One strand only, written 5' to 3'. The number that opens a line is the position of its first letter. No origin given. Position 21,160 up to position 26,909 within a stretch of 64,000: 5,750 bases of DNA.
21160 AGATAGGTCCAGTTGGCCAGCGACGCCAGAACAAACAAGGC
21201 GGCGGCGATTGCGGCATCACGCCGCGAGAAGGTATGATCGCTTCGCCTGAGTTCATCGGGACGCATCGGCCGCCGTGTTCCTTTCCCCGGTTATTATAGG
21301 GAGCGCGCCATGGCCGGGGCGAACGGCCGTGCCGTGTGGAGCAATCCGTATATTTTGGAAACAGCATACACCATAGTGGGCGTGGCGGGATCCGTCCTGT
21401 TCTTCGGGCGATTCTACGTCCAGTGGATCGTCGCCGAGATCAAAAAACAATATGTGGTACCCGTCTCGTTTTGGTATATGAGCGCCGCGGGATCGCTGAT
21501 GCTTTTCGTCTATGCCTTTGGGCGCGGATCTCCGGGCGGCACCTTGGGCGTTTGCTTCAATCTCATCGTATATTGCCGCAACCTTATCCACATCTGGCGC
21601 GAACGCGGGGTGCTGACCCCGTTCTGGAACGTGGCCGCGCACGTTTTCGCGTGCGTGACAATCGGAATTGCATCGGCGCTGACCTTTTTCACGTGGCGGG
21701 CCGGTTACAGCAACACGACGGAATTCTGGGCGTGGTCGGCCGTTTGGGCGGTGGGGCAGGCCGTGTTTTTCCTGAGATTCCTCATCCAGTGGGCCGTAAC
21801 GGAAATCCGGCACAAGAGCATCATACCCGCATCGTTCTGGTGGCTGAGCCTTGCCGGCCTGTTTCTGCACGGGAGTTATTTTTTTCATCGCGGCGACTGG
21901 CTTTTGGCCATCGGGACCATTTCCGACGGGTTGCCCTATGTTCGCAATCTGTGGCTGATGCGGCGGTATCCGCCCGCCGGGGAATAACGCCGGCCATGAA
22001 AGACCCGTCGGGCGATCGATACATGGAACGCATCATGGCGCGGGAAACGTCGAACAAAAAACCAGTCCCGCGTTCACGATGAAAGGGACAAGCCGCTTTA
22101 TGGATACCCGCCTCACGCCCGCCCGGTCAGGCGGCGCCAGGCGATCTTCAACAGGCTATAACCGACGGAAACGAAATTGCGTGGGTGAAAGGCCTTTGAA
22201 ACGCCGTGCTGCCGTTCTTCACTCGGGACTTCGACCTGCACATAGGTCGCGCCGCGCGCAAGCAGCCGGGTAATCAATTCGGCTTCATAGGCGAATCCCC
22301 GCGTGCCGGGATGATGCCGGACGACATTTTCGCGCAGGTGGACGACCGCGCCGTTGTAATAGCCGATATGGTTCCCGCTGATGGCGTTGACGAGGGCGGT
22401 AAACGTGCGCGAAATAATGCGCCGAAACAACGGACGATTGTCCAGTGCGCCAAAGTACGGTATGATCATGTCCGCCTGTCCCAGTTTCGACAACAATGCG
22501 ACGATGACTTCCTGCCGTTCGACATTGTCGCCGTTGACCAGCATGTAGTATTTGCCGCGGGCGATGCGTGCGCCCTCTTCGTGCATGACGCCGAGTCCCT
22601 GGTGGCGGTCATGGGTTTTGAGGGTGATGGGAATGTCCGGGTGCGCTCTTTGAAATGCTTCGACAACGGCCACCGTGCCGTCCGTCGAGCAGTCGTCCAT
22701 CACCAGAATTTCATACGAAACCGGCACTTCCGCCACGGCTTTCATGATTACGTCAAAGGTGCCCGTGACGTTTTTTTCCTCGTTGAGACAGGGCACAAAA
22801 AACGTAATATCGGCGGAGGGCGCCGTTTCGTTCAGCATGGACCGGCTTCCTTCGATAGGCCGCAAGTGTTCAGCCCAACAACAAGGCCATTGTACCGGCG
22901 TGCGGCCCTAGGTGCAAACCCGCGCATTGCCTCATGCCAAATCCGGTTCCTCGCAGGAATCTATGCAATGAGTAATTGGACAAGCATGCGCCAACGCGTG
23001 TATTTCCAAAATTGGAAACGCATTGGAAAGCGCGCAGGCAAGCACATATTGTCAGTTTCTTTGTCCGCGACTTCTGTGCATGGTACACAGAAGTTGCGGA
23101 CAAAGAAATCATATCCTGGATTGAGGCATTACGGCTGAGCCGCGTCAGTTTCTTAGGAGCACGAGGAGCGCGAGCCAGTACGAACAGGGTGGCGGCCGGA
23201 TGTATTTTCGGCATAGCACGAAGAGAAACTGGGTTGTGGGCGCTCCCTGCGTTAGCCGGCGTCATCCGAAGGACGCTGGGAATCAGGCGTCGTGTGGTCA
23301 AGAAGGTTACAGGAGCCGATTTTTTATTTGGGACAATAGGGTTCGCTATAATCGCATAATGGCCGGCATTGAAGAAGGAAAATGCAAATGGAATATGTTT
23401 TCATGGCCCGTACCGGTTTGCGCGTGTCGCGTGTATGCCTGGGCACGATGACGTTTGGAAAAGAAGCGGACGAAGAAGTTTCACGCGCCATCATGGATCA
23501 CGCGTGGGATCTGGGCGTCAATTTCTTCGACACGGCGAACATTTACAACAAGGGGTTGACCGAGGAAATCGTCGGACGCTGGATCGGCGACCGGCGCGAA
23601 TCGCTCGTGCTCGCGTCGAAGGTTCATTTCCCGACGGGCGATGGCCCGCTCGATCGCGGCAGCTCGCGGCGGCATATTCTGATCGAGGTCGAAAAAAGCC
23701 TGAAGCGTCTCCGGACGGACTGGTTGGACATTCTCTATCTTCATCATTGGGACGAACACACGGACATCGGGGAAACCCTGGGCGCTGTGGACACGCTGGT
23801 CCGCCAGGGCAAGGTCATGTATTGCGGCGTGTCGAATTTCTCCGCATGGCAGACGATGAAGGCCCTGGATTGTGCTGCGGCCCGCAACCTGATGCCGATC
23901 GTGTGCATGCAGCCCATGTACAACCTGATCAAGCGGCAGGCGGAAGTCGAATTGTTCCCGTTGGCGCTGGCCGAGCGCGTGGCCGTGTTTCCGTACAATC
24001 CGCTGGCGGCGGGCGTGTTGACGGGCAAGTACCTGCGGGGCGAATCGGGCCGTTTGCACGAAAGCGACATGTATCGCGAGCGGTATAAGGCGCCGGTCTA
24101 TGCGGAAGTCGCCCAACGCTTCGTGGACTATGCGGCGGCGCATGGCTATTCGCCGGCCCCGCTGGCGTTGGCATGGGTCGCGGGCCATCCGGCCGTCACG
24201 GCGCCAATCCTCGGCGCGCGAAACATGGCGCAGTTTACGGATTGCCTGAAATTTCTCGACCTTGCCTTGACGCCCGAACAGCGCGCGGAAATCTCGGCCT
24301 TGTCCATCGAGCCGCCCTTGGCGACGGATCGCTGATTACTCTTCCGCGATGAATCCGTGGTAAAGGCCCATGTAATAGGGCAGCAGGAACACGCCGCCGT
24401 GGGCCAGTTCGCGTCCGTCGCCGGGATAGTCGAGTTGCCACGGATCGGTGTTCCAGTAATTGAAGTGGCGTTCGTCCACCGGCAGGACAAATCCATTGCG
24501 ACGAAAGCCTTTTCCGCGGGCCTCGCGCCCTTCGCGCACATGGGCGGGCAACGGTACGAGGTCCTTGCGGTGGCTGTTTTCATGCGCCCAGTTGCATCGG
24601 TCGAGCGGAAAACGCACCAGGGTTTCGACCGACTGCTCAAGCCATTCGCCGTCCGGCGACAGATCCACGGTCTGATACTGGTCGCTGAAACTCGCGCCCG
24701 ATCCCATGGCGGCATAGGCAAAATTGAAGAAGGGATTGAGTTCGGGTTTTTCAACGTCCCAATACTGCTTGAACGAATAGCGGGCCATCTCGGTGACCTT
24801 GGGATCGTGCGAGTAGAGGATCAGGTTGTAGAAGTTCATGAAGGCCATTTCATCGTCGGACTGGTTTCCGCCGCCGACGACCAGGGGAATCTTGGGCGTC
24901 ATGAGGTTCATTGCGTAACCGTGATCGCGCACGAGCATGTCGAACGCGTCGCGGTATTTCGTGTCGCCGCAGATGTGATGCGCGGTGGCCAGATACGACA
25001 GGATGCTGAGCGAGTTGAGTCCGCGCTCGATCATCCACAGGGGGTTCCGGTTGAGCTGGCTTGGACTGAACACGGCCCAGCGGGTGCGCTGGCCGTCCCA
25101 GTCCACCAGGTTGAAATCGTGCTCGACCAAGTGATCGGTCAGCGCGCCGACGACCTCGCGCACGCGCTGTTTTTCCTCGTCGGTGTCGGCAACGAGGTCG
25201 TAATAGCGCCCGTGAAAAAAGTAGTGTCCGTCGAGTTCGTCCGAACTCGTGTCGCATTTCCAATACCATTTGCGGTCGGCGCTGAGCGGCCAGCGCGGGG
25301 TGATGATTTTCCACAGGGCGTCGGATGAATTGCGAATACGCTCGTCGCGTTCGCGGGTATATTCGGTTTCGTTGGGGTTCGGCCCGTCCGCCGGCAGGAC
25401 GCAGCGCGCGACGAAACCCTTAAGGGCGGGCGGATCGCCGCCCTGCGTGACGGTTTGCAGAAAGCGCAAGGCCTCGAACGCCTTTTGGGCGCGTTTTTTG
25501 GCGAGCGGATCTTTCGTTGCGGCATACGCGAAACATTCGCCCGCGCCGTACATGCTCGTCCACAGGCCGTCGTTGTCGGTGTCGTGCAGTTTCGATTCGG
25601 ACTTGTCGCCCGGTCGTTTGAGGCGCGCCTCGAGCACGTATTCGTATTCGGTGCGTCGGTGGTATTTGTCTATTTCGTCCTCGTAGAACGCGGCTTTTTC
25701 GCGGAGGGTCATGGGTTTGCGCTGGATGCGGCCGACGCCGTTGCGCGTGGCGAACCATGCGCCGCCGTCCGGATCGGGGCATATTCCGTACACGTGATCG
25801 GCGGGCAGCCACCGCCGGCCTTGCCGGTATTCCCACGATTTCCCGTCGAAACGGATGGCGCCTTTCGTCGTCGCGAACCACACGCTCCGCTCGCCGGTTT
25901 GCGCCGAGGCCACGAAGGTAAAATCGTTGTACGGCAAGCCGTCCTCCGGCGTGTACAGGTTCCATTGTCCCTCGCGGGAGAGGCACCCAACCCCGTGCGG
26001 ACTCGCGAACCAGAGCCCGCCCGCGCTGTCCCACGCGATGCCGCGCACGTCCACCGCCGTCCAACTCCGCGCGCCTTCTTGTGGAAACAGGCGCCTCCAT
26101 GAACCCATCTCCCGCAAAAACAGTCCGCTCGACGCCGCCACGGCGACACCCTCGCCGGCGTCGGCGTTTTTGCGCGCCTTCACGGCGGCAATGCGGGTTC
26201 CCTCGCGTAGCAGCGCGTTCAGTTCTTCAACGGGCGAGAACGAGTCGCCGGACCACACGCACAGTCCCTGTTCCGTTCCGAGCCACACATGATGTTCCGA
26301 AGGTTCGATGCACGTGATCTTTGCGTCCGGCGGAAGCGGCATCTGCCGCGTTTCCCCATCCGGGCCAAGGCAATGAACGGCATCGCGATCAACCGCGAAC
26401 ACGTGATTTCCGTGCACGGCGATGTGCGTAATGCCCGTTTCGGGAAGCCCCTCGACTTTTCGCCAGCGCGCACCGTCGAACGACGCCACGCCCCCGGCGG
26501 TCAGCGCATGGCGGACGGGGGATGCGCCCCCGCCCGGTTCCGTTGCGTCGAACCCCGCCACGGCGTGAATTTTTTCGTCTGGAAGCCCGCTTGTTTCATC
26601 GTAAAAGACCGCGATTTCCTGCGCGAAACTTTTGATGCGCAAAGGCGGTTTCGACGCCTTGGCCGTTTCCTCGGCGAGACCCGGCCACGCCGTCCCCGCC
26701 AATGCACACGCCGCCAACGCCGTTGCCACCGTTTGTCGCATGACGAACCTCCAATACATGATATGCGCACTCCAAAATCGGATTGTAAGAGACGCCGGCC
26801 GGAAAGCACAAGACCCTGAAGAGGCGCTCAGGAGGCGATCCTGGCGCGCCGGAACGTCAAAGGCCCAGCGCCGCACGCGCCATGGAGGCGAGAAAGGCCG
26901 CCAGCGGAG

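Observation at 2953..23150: About 100-bp palindrome-bearing repeat at two divergent promoter regions exactly 20.1 kb apart, with a third degenerate half-copy midway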

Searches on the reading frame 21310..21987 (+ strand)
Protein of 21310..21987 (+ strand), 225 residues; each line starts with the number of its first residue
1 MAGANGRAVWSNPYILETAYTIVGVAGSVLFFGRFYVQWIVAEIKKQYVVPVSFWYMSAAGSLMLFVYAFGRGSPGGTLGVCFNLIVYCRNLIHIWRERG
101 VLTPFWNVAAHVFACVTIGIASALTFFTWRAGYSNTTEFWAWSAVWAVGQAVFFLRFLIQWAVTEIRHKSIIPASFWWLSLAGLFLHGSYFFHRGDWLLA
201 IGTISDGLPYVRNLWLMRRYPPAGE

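Call 54: search_protein_families(library=pfam, proteins=[window:21310-21987:+], max_evalue=0.00001)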
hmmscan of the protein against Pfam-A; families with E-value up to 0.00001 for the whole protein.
window:21310-21987:+ (225 aa): 1 family
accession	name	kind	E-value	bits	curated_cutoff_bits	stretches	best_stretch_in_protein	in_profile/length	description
PF07578.16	LAB_N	-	3.6e-40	136.4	26.7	2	23-92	1-70/71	Lipid A Biosynthesis N-terminal domain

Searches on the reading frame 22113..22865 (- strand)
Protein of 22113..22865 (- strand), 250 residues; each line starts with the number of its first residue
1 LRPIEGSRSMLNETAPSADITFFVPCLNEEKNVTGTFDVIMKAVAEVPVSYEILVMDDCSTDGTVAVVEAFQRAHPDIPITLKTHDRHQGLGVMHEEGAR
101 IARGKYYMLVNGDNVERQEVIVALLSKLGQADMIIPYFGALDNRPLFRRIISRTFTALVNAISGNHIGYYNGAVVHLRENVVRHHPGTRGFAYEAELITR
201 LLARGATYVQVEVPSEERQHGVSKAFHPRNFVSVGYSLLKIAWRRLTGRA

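Call 9: search_protein_families(library=pfam, proteins=[window:22113-22865:-])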
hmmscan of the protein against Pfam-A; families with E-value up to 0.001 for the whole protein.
window:22113-22865:- (250 aa): 2 families
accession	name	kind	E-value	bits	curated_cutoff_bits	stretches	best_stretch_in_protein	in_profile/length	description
PF00535.33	Glycos_transf_2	-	1.7e-14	54.5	23.3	1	22-135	2-112/168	Glycosyl transferase family 2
PF13641.12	Glyco_tranf_2_3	-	3.9e-07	30.8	27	1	19-134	2-119/230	Glycosyltransferase like family 2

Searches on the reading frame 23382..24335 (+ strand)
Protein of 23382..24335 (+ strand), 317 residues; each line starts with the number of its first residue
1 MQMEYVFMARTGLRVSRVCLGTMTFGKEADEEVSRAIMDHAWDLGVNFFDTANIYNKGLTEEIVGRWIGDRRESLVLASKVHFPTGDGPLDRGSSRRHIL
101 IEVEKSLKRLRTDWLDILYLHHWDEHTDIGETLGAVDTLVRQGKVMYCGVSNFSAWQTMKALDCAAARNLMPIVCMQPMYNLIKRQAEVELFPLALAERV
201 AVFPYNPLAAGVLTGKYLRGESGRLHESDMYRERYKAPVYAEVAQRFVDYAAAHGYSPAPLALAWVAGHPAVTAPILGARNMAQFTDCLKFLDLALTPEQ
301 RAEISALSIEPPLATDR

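Call 9: search_protein_families(library=pfam, proteins=[window:23382-24335:+])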
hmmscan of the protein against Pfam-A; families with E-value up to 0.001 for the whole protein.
window:23382-24335:+ (317 aa): 1 family
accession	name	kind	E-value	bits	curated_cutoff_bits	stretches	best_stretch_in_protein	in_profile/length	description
PF00248.27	Aldo_ket_red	-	6.5e-71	239.2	24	1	17-307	1-289/291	Aldo/keto reductase family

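Call 10: find_encoding_contigs(protein=window:23382-24335:+, flank=3000, max_places=6)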
Protein window:23382-24335:+ (317 aa): 8 contigs read that carry it; 6 places shown.
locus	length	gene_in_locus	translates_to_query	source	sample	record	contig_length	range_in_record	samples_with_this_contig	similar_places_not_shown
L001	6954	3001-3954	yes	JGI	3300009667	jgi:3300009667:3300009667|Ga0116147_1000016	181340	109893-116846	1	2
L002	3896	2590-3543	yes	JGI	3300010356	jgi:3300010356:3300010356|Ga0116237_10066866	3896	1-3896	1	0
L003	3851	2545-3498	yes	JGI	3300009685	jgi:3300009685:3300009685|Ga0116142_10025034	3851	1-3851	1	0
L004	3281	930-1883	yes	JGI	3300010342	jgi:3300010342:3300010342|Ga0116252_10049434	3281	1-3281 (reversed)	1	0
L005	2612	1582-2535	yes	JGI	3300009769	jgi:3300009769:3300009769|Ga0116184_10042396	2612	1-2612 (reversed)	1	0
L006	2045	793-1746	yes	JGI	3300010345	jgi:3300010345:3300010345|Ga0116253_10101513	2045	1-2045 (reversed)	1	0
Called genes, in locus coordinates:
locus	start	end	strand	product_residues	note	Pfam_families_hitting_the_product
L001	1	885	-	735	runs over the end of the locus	-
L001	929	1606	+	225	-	PF07578:LAB_N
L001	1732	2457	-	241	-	PF13641:Glyco_tranf_2_3, PF00535:Glycos_transf_2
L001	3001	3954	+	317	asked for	PF00248:Aldo_ket_red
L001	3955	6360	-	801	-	PF07494:Reg_prop (faint)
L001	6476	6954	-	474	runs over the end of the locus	-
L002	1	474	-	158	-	?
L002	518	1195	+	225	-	PF07578:LAB_N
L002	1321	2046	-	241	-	PF13641:Glyco_tranf_2_3, PF00535:Glycos_transf_2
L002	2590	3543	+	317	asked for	PF00248:Aldo_ket_red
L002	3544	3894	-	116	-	?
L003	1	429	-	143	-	?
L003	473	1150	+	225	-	PF07578:LAB_N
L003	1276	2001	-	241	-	PF13641:Glyco_tranf_2_3, PF00535:Glycos_transf_2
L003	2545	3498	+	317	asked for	PF00248:Aldo_ket_red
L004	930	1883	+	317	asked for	PF00248:Aldo_ket_red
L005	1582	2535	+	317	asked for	PF00248:Aldo_ket_red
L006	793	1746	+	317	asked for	PF00248:Aldo_ket_red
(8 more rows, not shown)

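Call 26: find_homologous_proteins(query=window:23382-24335:+, max_evalue=1e-60)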
Query window:23382-24335:+ (317 aa): 3867 proteins with E <= 1e-60 among 8000 candidates; the best 120 are listed.
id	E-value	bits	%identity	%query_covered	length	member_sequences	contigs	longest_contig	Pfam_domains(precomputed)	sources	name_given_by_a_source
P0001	3.2e-212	721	100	99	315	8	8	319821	PF00248.28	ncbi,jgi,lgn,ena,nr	ncbi:MAG TPA: aldo/keto reductase [Candidatus Hydrogenedentes bacterium]|nr:aldo/keto reductase [Can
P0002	3.2e-184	629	87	99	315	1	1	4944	PF00248.28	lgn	-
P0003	2.0e-179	613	85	99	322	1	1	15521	PF00248.28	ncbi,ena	-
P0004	2.4e-172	590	80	99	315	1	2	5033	PF00248.28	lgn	-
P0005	1.0e-152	526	70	99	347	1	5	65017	PF00248.28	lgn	-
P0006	7.5e-152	523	72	99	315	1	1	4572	PF00248.28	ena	-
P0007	5.0e-149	514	71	99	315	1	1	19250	PF00248.28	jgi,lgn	-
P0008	1.2e-148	512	70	99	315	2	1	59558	PF00248.28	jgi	jgi:aryl-alcohol dehydrogenase-like predicted oxidoreductase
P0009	1.1e-146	506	70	99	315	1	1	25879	PF00248.28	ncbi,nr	ncbi:MAG: aldo/keto reductase [Candidatus Hydrogenedentes bacterium]|nr:aldo/keto reductase [Candida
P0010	5.5e-146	504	69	99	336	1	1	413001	PF00248.28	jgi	jgi:aryl-alcohol dehydrogenase-like predicted oxidoreductase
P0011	1.0e-145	503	67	99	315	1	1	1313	PF00248.28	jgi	-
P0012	1.5e-145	502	68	99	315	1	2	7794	PF00248.28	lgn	-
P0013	2.2e-145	502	71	99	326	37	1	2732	PF00248.28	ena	-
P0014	7.3e-145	500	67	99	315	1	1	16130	PF00248.28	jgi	jgi:aryl-alcohol dehydrogenase-like predicted oxidoreductase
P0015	9.9e-145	500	68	99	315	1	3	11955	PF00248.28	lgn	-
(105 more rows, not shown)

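Call 27: find_encoding_contigs(protein=P0003, flank=4000, max_places=3)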
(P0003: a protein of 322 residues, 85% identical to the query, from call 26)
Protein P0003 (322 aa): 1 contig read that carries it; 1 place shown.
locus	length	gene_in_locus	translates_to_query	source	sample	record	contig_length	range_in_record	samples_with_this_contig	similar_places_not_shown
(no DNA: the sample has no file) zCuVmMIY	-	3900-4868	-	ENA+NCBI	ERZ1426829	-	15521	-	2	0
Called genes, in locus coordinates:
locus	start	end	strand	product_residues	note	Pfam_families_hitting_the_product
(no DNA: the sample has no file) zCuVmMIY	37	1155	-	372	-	PF01808:AICARFT_IMPCHas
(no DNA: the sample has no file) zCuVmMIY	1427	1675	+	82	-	PF04255:DUF433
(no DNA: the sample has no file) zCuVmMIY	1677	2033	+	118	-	PF01927:Mut7-C (weak), PF18478:PIN_10, PF18480:DUF5615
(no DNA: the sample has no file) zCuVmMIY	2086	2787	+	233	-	PF18780:HNH_repeat, PF01844:HNH, PF14279:HNH_5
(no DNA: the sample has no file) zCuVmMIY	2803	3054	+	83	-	PF10387:DUF2442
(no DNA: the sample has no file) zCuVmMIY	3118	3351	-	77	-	-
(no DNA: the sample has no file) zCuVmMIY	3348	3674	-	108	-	PF14076:DUF4258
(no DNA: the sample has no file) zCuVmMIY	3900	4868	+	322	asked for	PF00248:Aldo_ket_red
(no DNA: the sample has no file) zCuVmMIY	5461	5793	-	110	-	-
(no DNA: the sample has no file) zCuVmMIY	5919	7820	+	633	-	PF14849:YidC_periplas, PF02096:60KD_IMP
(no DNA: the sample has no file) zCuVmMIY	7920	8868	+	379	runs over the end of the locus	PF14804:Jag_N, PF13083:KH_KhpA-B, PF01424:R3H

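Call 28: find_encoding_contigs(protein=P0002, flank=4000, max_places=3)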
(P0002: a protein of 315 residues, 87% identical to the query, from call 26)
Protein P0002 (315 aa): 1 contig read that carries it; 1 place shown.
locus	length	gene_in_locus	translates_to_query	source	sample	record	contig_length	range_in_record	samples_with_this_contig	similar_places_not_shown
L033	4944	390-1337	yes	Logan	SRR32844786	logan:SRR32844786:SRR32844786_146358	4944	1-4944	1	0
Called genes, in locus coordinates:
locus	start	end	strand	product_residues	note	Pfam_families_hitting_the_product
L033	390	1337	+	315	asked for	PF00248:Aldo_ket_red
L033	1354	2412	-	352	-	-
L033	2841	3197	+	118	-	PF00825:Ribonuclease_P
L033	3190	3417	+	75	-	PF01809:YidD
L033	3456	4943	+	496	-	?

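Call 29: find_encoding_contigs(protein=P0004, flank=4000, max_places=3)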
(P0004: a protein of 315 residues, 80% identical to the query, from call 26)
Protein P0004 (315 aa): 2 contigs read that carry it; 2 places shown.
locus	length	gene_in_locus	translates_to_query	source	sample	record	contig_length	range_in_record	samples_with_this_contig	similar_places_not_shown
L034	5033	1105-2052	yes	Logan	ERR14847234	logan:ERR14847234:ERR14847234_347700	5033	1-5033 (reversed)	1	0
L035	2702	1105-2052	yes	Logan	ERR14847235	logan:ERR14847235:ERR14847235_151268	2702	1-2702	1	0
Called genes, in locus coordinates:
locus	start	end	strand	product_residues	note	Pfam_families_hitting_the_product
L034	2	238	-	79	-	?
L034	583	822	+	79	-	-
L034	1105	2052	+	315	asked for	PF00248:Aldo_ket_red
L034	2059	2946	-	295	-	-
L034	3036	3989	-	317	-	-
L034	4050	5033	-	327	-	?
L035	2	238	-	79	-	?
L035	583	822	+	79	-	-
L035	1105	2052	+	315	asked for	PF00248:Aldo_ket_red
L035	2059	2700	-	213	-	?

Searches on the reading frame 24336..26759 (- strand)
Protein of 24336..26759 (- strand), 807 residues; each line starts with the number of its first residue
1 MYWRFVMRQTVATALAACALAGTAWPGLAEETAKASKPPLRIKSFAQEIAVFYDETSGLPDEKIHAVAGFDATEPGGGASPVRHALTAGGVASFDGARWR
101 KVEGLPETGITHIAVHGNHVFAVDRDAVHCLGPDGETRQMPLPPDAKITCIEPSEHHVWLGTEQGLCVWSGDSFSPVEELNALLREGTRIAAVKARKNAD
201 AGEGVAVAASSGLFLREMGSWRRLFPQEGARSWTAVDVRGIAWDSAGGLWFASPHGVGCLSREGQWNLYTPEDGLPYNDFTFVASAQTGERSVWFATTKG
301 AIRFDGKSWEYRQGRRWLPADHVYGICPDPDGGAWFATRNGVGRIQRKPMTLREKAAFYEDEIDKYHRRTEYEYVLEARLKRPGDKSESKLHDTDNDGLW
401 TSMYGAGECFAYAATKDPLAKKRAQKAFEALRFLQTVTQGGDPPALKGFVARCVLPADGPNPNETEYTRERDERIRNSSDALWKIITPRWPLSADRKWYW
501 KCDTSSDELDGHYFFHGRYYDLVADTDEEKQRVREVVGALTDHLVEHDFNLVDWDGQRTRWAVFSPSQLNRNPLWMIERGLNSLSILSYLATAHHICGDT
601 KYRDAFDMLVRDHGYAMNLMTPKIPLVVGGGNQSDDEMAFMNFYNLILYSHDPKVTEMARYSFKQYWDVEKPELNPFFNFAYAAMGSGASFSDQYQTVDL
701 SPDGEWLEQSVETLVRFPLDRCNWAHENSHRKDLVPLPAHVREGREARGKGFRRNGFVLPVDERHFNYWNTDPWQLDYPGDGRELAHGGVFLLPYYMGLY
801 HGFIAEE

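Call 54: search_protein_families(library=pfam, proteins=[window:24336-26759:-], max_evalue=0.00001)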
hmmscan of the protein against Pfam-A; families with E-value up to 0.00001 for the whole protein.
window:24336-26759:- (807 aa): 1 family
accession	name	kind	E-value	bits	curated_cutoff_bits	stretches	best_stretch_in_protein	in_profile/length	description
PF07494.17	Reg_prop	-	3.7e-10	39.2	20.4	0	318-340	2-24/24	Two component regulator propeller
